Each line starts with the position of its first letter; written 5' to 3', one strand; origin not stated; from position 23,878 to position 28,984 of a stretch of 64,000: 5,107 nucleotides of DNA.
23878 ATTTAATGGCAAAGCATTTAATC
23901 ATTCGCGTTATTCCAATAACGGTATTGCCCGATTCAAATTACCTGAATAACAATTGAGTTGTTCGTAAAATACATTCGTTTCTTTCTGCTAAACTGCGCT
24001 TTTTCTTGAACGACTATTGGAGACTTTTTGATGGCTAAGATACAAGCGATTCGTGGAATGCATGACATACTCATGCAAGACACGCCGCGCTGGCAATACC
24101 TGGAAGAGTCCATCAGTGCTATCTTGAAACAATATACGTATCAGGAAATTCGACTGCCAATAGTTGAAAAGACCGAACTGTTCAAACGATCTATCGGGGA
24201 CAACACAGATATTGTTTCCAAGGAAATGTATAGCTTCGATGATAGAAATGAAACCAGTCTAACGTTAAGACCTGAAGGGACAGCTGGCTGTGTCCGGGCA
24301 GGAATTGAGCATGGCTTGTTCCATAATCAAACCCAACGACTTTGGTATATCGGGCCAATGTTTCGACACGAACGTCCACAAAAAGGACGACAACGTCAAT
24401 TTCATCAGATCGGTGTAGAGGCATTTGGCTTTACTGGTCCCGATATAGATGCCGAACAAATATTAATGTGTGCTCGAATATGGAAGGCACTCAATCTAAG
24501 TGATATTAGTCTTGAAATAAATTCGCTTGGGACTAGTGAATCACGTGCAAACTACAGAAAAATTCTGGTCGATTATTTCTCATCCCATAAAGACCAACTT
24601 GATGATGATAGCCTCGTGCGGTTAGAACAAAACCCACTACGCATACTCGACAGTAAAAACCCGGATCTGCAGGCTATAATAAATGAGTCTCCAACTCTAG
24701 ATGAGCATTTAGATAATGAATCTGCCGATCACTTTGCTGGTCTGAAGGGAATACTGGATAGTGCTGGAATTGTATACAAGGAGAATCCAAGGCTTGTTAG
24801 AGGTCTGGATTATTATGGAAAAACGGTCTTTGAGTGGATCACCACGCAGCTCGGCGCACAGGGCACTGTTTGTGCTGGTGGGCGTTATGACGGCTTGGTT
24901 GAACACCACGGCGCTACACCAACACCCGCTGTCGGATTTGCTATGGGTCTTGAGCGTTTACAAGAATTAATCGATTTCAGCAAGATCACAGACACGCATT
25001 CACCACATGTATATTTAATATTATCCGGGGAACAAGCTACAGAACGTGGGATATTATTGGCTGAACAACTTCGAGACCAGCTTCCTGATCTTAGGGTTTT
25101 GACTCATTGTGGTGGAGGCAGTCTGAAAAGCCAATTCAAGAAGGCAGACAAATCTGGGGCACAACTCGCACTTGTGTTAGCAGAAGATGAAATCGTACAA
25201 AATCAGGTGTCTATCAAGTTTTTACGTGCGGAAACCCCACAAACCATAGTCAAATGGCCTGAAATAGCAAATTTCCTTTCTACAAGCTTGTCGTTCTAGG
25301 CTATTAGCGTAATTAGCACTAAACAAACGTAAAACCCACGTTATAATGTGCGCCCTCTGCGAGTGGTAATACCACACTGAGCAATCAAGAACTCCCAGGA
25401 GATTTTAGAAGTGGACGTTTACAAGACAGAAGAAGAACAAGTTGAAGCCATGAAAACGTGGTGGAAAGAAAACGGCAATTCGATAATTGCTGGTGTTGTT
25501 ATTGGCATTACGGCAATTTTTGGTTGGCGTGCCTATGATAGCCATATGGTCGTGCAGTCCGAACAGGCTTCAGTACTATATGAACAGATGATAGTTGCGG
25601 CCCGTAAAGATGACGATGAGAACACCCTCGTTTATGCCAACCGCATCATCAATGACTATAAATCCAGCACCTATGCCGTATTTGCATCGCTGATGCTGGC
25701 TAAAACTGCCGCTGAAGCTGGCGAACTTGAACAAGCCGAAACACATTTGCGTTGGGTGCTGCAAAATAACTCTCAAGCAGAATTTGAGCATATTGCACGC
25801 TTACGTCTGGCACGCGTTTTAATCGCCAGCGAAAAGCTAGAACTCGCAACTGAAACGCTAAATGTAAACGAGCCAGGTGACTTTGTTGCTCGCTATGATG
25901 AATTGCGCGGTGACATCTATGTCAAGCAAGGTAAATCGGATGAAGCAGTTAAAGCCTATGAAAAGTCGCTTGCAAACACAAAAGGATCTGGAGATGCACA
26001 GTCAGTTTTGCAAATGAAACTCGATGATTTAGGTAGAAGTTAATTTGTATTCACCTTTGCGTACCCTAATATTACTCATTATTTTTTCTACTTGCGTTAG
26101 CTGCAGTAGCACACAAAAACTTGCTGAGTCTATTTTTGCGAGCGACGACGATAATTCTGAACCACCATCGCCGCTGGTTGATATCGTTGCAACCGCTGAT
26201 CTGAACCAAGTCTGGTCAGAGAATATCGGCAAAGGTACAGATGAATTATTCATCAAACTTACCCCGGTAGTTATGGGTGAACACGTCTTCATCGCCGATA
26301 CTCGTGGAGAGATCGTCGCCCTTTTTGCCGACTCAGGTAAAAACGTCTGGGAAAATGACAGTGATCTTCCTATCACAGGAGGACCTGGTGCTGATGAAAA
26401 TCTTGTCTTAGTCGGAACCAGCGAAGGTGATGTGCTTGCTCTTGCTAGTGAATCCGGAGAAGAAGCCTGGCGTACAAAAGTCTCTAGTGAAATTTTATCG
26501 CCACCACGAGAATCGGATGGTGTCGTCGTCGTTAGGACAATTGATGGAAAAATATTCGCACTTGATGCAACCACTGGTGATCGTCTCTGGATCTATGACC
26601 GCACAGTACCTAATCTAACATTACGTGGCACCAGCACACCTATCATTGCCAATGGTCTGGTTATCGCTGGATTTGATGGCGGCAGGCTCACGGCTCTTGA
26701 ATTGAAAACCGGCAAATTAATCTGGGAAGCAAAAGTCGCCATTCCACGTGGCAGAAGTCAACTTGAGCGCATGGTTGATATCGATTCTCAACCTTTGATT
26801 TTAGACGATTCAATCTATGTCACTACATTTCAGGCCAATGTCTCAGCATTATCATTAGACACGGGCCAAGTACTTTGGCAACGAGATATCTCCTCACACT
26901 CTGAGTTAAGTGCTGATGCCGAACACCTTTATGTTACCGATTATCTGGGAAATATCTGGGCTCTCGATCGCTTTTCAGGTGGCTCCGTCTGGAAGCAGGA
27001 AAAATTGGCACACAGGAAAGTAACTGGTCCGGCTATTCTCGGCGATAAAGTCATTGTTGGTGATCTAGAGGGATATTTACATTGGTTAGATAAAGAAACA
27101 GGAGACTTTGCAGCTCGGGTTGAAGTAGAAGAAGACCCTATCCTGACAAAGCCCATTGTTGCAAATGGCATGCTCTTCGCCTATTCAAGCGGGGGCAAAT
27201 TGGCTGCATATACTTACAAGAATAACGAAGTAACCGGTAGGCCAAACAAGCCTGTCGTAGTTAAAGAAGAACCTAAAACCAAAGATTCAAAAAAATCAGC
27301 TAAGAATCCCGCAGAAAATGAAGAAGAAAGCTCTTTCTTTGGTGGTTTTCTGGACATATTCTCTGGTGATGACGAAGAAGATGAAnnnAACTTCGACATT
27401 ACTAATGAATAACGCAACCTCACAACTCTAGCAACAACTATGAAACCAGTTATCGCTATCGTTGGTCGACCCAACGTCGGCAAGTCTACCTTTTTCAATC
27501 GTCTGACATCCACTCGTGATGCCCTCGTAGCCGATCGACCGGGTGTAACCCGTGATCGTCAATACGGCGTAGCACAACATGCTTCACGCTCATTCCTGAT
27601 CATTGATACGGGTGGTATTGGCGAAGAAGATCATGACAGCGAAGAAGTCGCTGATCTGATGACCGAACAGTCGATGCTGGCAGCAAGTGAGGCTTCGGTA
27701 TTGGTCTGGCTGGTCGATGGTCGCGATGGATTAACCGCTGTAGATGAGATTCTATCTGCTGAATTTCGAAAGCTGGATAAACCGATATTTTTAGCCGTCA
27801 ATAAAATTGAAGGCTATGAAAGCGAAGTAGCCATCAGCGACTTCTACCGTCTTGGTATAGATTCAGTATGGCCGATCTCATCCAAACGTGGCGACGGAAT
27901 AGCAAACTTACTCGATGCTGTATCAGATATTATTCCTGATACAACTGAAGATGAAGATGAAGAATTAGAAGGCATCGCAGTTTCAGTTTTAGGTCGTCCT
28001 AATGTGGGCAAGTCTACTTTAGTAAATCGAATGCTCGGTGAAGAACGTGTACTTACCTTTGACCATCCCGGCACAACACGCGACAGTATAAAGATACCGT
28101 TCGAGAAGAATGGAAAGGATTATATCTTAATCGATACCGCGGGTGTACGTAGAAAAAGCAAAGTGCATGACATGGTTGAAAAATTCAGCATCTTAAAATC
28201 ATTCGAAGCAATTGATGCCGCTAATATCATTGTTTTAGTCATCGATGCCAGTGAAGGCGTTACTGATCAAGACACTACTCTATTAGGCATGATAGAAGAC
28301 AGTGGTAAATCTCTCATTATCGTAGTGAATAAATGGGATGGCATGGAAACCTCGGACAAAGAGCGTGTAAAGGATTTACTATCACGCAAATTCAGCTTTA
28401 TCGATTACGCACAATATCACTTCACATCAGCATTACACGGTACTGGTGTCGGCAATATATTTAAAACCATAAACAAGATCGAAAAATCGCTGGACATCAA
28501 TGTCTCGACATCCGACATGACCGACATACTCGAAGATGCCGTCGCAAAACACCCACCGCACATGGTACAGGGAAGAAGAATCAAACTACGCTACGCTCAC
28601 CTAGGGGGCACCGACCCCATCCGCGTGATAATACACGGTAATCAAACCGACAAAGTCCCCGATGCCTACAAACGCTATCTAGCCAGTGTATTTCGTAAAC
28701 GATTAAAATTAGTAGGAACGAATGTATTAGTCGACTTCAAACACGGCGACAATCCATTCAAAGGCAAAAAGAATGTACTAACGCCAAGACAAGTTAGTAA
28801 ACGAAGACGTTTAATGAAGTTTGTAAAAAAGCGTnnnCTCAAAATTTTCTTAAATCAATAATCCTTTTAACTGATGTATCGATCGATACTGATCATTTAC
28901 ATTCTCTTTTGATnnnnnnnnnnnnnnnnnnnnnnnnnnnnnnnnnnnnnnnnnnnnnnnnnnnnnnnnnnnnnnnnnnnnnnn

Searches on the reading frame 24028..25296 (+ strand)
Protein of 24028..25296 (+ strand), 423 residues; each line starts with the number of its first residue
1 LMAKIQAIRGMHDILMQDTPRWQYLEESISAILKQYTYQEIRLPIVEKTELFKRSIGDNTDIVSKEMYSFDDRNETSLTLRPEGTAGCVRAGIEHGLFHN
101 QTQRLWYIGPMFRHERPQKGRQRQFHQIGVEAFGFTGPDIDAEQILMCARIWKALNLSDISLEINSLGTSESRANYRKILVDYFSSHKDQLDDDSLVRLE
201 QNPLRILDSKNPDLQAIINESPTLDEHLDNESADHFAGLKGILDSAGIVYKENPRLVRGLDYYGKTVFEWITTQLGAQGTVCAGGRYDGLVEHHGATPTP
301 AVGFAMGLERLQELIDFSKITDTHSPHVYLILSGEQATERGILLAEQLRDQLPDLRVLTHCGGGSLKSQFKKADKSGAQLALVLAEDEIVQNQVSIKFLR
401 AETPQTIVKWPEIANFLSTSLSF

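Call 17: search_protein_families(library=pfam, proteins=[window:24028-25296:+], max_evalue=0.00001)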
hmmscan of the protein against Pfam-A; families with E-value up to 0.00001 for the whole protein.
window:24028-25296:+ (423 aa): 2 families
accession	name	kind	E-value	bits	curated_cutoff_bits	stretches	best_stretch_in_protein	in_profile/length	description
PF13393.11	tRNA-synt_His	-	2.9e-40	138.8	25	1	10-311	1-308/308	Histidyl-tRNA synthetase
PF00587.30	tRNA-synt_2b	-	2.9e-21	76.8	29.3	1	68-311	1-171/179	tRNA synthetase class II core domain (G, H, P, S and T)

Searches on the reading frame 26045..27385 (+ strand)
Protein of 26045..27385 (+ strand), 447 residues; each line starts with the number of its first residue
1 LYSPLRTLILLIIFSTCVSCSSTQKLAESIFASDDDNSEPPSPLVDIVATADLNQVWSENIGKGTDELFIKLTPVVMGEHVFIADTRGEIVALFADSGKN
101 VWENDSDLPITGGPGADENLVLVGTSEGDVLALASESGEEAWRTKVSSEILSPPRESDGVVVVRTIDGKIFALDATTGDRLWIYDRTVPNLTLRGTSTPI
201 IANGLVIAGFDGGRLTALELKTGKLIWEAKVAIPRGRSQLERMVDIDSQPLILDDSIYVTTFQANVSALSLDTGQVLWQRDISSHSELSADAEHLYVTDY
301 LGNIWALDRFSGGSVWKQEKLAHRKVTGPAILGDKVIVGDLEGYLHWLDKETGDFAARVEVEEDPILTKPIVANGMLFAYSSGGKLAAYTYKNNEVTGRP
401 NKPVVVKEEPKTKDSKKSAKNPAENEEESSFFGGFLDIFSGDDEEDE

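Call 17: search_protein_families(library=pfam, proteins=[window:26045-27385:+], max_evalue=0.00001)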
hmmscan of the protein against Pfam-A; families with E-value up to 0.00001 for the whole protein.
window:26045-27385:+ (447 aa): 3 families
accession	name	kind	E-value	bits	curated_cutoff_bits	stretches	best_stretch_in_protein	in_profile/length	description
PF13360.13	PQQ_2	-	3.4e-69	233.5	27.6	2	96-318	11-233/233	Outer membrane protein assembly factor BamB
PF13570.13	Beta-prop_ACSF4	-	2.6e-29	103.1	133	2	77-231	60-212/329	Beta-alanine-activating enzyme, beta-propeller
PF01011.28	PQQ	-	1.2e-20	74.2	26.7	0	154-226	53-137/595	Glucose/ethanol/alcohol dehydrogenase, beta-propeller domain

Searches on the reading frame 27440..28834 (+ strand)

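Call 17: search_protein_families(library=pfam, proteins=[window:27440-28834:+], max_evalue=0.00001)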
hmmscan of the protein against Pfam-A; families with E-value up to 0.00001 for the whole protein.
window:27440-28834:+ (465 aa): 10 families
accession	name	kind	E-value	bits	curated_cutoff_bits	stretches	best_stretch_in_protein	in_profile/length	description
PF01926.29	MMR_HSR1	-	1.8e-55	186.4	21.9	2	181-298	2-113/113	50S ribosome-binding GTPase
PF02421.24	FeoB_N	-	2.6e-27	95.7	27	2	5-160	3-155/156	Ferrous iron transport protein B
PF14714.11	KH_dom-like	-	1.4e-21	77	27.3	1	355-434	2-81/81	KH-domain-like of EngA bacterial GTPase enzymes, C-terminal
PF00009.33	GTP_EFTU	-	3.4e-20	72.8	26.5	1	182-346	7-184/188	Elongation factor Tu GTP binding domain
PF00350.29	Dynamin_N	-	2.5e-11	44.3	27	0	221-298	96-167/168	Dynamin family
PF03193.22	RsgA_GTPase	-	1.8e-09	38.1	30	0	170-237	98-169/174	RsgA GTPase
PF04548.22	AIG1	-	6.8e-09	35.8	27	0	183-287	5-109/212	AIG1 family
PF02492.25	cobW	-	2.3e-06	27.8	20.7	0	225-314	83-169/180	CobW/HypB/UreG, nucleotide-binding domain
PF00071.28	Ras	-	2.6e-06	27.5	21.6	0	183-345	4-157/162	Ras family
PF08477.19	Roc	-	8.5e-06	26.4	27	0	181-300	2-119/119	Ras of Complex, Roc, domain of DAPkinase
